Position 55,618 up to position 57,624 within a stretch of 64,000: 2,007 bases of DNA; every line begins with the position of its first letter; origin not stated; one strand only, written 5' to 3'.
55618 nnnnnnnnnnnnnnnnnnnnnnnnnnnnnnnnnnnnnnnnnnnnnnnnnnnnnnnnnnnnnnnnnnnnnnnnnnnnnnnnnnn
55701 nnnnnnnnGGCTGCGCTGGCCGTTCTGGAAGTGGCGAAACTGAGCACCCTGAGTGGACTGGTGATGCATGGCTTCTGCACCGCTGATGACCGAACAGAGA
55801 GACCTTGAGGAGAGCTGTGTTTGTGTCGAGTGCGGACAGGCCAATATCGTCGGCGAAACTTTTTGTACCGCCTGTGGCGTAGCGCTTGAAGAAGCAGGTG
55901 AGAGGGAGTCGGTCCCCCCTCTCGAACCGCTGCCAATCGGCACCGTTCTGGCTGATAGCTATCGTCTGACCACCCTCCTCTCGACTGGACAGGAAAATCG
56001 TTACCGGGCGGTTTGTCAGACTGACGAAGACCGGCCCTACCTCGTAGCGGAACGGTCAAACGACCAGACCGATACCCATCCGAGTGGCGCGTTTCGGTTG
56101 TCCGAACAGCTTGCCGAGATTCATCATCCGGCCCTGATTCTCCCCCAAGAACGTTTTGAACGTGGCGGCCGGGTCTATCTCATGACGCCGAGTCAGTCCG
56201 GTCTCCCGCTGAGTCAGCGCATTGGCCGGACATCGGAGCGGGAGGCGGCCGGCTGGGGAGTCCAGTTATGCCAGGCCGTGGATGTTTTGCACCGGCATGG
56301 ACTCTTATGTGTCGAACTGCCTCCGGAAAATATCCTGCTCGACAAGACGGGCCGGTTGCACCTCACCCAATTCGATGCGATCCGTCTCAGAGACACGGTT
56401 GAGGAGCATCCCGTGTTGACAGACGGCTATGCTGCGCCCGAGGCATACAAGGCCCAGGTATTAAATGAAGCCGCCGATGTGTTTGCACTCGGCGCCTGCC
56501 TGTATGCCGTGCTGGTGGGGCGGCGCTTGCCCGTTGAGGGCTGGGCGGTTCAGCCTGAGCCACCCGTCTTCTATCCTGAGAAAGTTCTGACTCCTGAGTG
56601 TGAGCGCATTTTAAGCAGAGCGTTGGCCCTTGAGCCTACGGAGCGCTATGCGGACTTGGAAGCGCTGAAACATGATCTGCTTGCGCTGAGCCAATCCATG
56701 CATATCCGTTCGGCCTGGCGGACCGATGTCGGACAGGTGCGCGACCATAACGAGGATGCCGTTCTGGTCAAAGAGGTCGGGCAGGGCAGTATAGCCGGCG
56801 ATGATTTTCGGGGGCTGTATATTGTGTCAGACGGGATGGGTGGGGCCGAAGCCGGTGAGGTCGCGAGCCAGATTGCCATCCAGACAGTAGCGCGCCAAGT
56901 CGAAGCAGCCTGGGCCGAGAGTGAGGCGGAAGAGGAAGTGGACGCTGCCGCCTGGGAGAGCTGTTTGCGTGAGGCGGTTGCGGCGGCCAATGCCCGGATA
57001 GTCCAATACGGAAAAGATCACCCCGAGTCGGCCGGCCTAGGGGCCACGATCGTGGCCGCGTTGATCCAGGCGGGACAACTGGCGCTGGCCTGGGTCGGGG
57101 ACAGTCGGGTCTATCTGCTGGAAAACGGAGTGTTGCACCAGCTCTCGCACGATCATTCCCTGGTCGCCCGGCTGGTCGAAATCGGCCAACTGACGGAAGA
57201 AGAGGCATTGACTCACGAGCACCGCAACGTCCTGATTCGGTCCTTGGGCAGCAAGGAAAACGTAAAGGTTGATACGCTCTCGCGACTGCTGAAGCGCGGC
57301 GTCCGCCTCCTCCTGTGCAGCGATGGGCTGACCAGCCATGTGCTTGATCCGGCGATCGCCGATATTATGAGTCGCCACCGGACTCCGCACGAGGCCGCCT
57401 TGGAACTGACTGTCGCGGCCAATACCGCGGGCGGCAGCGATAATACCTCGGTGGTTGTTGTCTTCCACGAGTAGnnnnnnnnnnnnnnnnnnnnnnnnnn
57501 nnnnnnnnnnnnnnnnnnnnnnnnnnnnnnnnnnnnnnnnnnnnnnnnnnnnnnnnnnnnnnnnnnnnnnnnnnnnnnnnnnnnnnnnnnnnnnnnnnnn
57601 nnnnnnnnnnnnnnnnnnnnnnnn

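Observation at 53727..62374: Ser/Thr phospho-signalling cluster (TerY-P-triad-like): VWA, FHA x3, PP2C, kinase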

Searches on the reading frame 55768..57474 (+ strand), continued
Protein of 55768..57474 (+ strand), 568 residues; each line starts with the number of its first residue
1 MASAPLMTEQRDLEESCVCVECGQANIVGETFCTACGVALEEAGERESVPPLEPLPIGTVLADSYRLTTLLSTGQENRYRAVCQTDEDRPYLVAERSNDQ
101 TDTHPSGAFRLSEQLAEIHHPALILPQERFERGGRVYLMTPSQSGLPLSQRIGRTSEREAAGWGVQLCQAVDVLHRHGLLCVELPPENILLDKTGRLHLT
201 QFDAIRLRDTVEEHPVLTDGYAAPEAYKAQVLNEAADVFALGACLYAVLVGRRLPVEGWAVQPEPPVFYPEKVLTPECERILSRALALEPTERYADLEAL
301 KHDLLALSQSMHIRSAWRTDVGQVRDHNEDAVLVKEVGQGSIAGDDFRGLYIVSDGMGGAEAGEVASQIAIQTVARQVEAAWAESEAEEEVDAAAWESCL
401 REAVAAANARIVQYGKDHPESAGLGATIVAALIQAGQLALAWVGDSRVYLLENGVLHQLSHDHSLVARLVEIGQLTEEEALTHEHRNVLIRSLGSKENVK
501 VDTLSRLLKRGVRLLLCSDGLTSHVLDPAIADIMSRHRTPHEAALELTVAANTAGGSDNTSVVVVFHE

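Call 19: search_protein_families(library=pfam, proteins=[L017:4757-5926:-, L017:6144-7439:+, L017:8258-9988:+, L017:9995-12055:+, L017:12056-14461:+, L017:14630-15499:+, L017:15516-16271:+, L017:16356-17342:+, L017:17367-18899:+, L017:18878-19942:+], max_evalue=0.001)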
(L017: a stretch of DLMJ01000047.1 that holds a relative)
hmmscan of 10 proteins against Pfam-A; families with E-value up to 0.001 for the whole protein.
L017:4757-5926:- (389 aa): 3 families
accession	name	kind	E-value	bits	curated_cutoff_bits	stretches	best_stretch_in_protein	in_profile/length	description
PF22691.2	Thiolase_C_1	-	8.2e-46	155.7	28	1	262-386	17-143/144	Thiolase C-terminal domain-like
PF00108.29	Thiolase_N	-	8e-05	22.6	26.4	1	16-200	10-203/260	Thiolase, N-terminal domain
PF02803.24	Thiolase_C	-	0.00025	21.1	27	0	254-323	14-79/123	Thiolase, C-terminal domain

L017:6144-7439:+ (431 aa): 4 families
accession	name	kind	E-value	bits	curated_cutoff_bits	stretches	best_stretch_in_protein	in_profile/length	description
PF00092.34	VWA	-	8.9e-19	68.8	23.8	1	46-212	2-172/174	von Willebrand factor type A domain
PF13519.12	VWA_2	-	7.1e-16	59.2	27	1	48-154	3-107/107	von Willebrand factor type A domain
PF13768.12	VWA_3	-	2.4e-14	54.1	27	1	47-201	4-155/155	von Willebrand factor type A domain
PF10138.15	vWA-TerF-like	-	3.4e-08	34.3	29.4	1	46-182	4-144/200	vWA found in TerF C terminus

L017:8258-9988:+ (576 aa): 5 families
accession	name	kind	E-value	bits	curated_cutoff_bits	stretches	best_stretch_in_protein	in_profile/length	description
PF00069.31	Pkinase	-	8e-41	140.6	31.7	1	17-218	1-196/263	Protein kinase domain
PF07714.23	PK_Tyr_Ser-Thr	-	1.2e-23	84.2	23.1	1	19-219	3-205/258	Protein tyrosine and serine/threonine kinase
PF00498.31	FHA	-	5.3e-14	52.8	20.7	1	492-567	2-67/67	FHA domain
PF01636.29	APH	-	3.8e-07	30.5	23.2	1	120-174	152-202/239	Phosphotransferase enzyme family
PF03109.22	ABC1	-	6.3e-07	29.2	22.9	1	72-174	125-219/244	ABC1 atypical kinase-like domain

L017:9995-12055:+ (686 aa): 8 families
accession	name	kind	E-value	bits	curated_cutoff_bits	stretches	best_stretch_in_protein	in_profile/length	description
PF13672.11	PP2C_2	-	2e-15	57.3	24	1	463-647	20-182/209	Protein phosphatase 2C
PF00481.26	PP2C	-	3.3e-15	56.9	20.3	1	442-678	9-255/255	Protein phosphatase 2C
PF00069.31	Pkinase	-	3.7e-14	53.2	31.7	1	233-377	50-199/263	Protein kinase domain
PF13240.11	Zn_Ribbon_1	-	2.8e-06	27.4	25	1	4-23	2-21/23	zinc-ribbon domain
PF07228.17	SpoIIE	-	5.3e-05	23.7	25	0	471-648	7-143/192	Stage II sporulation protein E (SpoIIE)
PF07714.23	PK_Tyr_Ser-Thr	-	0.00012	21.9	23.1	1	264-413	87-248/258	Protein tyrosine and serine/threonine kinase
PF13248.11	Zn_ribbon_3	-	0.00027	20.7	27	1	1-25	2-26/26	zinc-ribbon domain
PF12773.13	DZR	-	0.00031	21.3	27.3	1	4-26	1-23/45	Double zinc ribbon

L017:12056-14461:+ (801 aa): 4 families
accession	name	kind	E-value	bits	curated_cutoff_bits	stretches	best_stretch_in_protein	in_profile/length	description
PF00069.31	Pkinase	-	2.9e-36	125.7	31.7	1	35-236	1-196/263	Protein kinase domain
PF07714.23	PK_Tyr_Ser-Thr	-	3.3e-21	76.2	23.1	1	37-236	3-204/258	Protein tyrosine and serine/threonine kinase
PF03109.22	ABC1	-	1.2e-07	31.6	22.9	1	86-198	119-225/244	ABC1 atypical kinase-like domain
PF01636.29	APH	-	6.5e-06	26.5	23.2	0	80-159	33-112/239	Phosphotransferase enzyme family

L017:14630-15499:+ (289 aa): 2 families
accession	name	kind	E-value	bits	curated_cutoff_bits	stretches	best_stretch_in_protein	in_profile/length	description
PF00498.31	FHA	-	2.8e-09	37.7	20.7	1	211-274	1-67/67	FHA domain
PF16697.10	Yop-YscD_cpl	-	5.3e-09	36.7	33.2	1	200-282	8-92/94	Inner membrane component of T3SS, cytoplasmic domain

L017:15516-16271:+ (251 aa): 0 families

L017:16356-17342:+ (328 aa): 2 families
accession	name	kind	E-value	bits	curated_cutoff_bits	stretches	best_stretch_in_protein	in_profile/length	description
PF03446.21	NAD_binding_2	-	3.1e-36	125.3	21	1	29-180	1-153/161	NAD binding domain of 6-phosphogluconate dehydrogenase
PF00393.24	6PGD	-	1.3e-22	81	27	1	194-303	1-117/290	6-phosphogluconate dehydrogenase, C-terminal domain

L017:17367-18899:+ (510 aa): 2 families
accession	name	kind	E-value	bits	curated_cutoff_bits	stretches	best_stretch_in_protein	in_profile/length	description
PF02781.21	G6PD_C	-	9.8e-115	383.1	27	1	214-508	1-296/296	Glucose-6-phosphate dehydrogenase, C-terminal domain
PF00479.28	G6PD_N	-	8.1e-58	196.5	22.1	1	27-212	1-183/183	Glucose-6-phosphate dehydrogenase, NAD binding domain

L017:18878-19942:+ (354 aa): 3 families
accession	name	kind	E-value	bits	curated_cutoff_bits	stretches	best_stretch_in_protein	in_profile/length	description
PF00316.25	FBPase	-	2.2e-44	151.8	34.8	1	28-214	1-190/191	Fructose-1-6-bisphosphatase, N-terminal domain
PF18913.5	FBPase_C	-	1.7e-39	135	27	1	219-349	1-124/127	Fructose-1-6-bisphosphatase, C-terminal domain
PF00459.30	Inositol_P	-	8.3e-05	22.6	27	1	80-142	36-97/271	Inositol monophosphatase family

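Call 21: search_protein_families(library=pfam, proteins=[L048:5559-6338:+, L048:6495-7943:+, L048:8001-9545:+, L048:9576-10832:+, L048:10923-12425:+, L029:5938-7353:+, L029:7376-9943:+, L029:9986-11626:+, L029:11675-12142:+, L029:12239-13390:+], max_evalue=0.001)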
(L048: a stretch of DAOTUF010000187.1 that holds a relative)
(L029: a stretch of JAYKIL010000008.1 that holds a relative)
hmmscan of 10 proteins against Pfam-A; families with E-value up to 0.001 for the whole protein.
L048:5559-6338:+ (259 aa): 4 families
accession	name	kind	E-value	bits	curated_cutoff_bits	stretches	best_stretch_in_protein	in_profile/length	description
PF13489.12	Methyltransf_23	-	2.8e-08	34.1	27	1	87-205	20-127/164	Methyltransferase domain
PF08241.18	Methyltransf_11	-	9.2e-07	29.9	21.2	1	94-194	1-95/95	Methyltransferase domain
PF13649.12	Methyltransf_25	-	9.9e-07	29.8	27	1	93-190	1-97/97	Methyltransferase domain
PF08242.18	Methyltransf_12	-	3e-05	25.1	30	1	94-192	1-98/98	Methyltransferase domain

L048:6495-7943:+ (482 aa): 10 families
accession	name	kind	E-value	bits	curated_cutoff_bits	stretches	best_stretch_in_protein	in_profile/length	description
PF13672.11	PP2C_2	-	1.5e-16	61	24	1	231-441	9-182/209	Protein phosphatase 2C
PF00481.26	PP2C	-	6.6e-15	55.9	20.3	1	229-376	10-141/255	Protein phosphatase 2C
PF12773.13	DZR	-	1.5e-09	38.3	27.3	2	63-84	24-45/45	Double zinc ribbon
PF13240.11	Zn_Ribbon_1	-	2e-09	37.3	25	1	182-201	2-21/23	zinc-ribbon domain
PF07228.17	SpoIIE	-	3.3e-06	27.6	25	1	401-479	104-191/192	Stage II sporulation protein E (SpoIIE)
PF13248.11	Zn_ribbon_3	-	4.3e-06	26.4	27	0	182-202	5-25/26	zinc-ribbon domain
PF18912.6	DZR_2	-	7.3e-05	23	27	0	182-204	10-33/56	Double zinc ribbon domain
PF24463.1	DUF7577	-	0.0002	21.3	28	1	180-203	3-26/27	Domain of unknown function (DUF7577)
PF10571.15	UPF0547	-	0.00032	21.2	29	1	65-84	2-21/26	Uncharacterised protein family UPF0547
PF17032.10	Zn_ribbon_15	-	0.00078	20.6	28.9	0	61-84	50-73/73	zinc-ribbon family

L048:8001-9545:+ (514 aa): 3 families
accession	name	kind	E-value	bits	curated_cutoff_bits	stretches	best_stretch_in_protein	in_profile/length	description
PF13672.11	PP2C_2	-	1.5e-14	54.5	24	1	289-475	19-182/209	Protein phosphatase 2C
PF00481.26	PP2C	-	6.1e-13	49.5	20.3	1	270-506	11-255/255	Protein phosphatase 2C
PF07228.17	SpoIIE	-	1.6e-05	25.4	25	1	435-513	104-191/192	Stage II sporulation protein E (SpoIIE)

L048:9576-10832:+ (418 aa): 5 families
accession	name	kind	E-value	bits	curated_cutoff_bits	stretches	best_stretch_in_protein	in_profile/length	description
PF00092.34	VWA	-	3.6e-20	73.4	23.8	1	48-211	3-172/174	von Willebrand factor type A domain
PF13519.12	VWA_2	-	2.7e-14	54.1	27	1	49-151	3-107/107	von Willebrand factor type A domain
PF13768.12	VWA_3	-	4e-11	43.6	27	1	49-198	5-153/155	von Willebrand factor type A domain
PF25106.1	VWA_4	-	6.3e-05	23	27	1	47-152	2-106/169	von Willebrand factor A domain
PF05762.20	VWA_CoxE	-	9.8e-05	22.3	26.4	1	46-162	58-171/222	VWA domain containing CoxE-like protein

L048:10923-12425:+ (500 aa): 8 families
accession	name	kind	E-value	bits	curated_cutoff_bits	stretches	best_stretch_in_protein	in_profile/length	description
PF00498.31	FHA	-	1e-16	61.5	20.7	1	417-492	2-67/67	FHA domain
PF13248.11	Zn_ribbon_3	-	6.9e-12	44.8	27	2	44-68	2-26/26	zinc-ribbon domain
PF12773.13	DZR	-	1.8e-10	41.2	27.3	1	4-65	1-45/45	Double zinc ribbon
PF13240.11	Zn_Ribbon_1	-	6.7e-10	38.9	25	2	47-68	2-23/23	zinc-ribbon domain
PF24463.1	DUF7577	-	1.3e-09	37.9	28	1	2-25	3-26/27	Domain of unknown function (DUF7577)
PF16697.10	Yop-YscD_cpl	-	3e-06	27.8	33.2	1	442-496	35-88/94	Inner membrane component of T3SS, cytoplasmic domain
PF18912.6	DZR_2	-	2.6e-05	24.4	27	0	46-73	9-36/56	Double zinc ribbon domain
PF24460.1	DUF7575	-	0.00086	19.1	28.5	0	2-26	4-28/28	Domain of unknown function (DUF7575)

L029:5938-7353:+ (471 aa): 5 families
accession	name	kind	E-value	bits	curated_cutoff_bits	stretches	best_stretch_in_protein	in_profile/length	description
PF13620.12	CarboxypepD_reg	-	8.5e-19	68.1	32.3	2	175-247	2-82/82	Carboxypeptidase regulatory-like domain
PF16371.11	MetallophosN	-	3.9e-09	37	35.6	1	177-210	1-34/77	N terminal of Calcineurin-like phosphoesterase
PF14258.12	DUF4350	-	9.2e-08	33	30.4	1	271-452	12-172/181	Domain of unknown function (DUF4350)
PF09822.16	ABC_transp_aux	-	1.3e-07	31.6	34.7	1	296-425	50-197/288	ABC-type uncharacterized transport system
PF13715.12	CarbopepD_reg_2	-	2e-06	28.2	32.2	0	176-233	2-63/88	CarboxypepD_reg-like domain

L029:7376-9943:+ (855 aa): 9 families
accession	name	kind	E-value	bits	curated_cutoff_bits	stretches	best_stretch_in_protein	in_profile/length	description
PF00069.31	Pkinase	-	3.6e-37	128.6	31.7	1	78-317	1-252/263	Protein kinase domain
PF07714.23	PK_Tyr_Ser-Thr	-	2.3e-22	80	23.1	1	80-281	3-206/258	Protein tyrosine and serine/threonine kinase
PF13458.12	Peripla_BP_6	-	1.5e-19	71.3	31.7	1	535-848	19-342/343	Periplasmic binding protein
PF03109.22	ABC1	-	7.1e-09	35.6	22.9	1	121-241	114-225/244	ABC1 atypical kinase-like domain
PF12773.13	DZR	-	1.9e-07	31.5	27.3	0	11-32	1-22/45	Double zinc ribbon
PF01094.35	ANF_receptor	-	2.7e-05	23.8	25.4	1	542-846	7-351/353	Receptor family ligand binding region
PF13240.11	Zn_Ribbon_1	-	0.00015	21.8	25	0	11-31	2-22/23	zinc-ribbon domain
PF18912.6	DZR_2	-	0.00064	20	27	0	8-35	21-49/56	Double zinc ribbon domain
PF01636.29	APH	-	0.00096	19.4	23.2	0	117-202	30-112/239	Phosphotransferase enzyme family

L029:9986-11626:+ (546 aa): 6 families
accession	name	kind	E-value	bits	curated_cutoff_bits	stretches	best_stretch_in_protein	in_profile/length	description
PF00069.31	Pkinase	-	7.2e-26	91.6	31.7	1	67-269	41-253/263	Protein kinase domain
PF00481.26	PP2C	-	1.5e-13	51.5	20.3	1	317-535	29-255/255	Protein phosphatase 2C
PF07714.23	PK_Tyr_Ser-Thr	-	2.3e-13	50.5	23.1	1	72-267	46-248/258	Protein tyrosine and serine/threonine kinase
PF13672.11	PP2C_2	-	2.5e-10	40.7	24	1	312-502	14-180/209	Protein phosphatase 2C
PF06293.20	Kdo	-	1.7e-06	28.1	21.3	1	100-175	90-170/207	Lipopolysaccharide kinase (Kdo/WaaP) family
PF07228.17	SpoIIE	-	8.8e-05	23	25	1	467-540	104-189/192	Stage II sporulation protein E (SpoIIE)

L029:11675-12142:+ (155 aa): 6 families
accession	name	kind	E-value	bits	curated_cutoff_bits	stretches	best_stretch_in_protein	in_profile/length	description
PF00498.31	FHA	-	2.1e-13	50.9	20.7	1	72-146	3-67/67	FHA domain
PF13240.11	Zn_Ribbon_1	-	4e-06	26.9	25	1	4-25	2-23/23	zinc-ribbon domain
PF16697.10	Yop-YscD_cpl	-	5.8e-06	26.9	33.2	1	54-153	4-91/94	Inner membrane component of T3SS, cytoplasmic domain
PF12773.13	DZR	-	1.7e-05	25.3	27.3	1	4-26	1-23/45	Double zinc ribbon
PF24463.1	DUF7577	-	3.9e-05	23.6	28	1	2-25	3-26/27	Domain of unknown function (DUF7577)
PF13248.11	Zn_ribbon_3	-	0.0007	19.4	27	0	1-25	2-26/26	zinc-ribbon domain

L029:12239-13390:+ (383 aa): 6 families
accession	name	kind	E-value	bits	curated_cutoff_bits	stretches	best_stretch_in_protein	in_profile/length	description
PF13432.12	TPR_16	-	7.1e-11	42.8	32.7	1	120-180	4-63/65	Tetratricopeptide repeat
PF00515.34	TPR_1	-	2.4e-05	24.4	27.8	0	149-180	2-33/34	Tetratricopeptide repeat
PF07719.23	TPR_2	-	9.1e-05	22.7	27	1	149-181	2-34/34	Tetratricopeptide repeat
PF13181.12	TPR_8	-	0.00041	20.7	25.7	0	150-181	3-34/34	Tetratricopeptide repeat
PF14559.12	TPR_19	-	0.00063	20.5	25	0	124-181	2-58/68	Tetratricopeptide repeat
PF13424.12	TPR_12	-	0.00084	19.9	30.1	1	150-203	5-59/77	Tetratricopeptide repeat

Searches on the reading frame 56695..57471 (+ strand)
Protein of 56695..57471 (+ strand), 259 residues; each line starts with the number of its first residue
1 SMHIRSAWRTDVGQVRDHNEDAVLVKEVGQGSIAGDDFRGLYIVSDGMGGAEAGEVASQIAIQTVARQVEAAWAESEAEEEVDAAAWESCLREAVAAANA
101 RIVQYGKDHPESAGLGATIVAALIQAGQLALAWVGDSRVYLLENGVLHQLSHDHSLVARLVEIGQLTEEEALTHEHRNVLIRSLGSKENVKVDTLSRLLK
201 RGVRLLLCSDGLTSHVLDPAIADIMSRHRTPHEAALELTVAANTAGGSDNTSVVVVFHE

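Call 26: search_protein_families(library=padloc, proteins=[window:56695-57471:+], max_evalue=10)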
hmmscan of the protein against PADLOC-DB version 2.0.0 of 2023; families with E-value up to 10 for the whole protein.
window:56695-57471:+ (259 aa): 2 families
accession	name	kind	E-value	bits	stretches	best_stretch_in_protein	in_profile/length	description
PDLC04518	PDC-M21C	-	6.2e-12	43.2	1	2-211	1-185/243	-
PDLC04519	PDC-M21C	-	0.0026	15.4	1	7-213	5-183/224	-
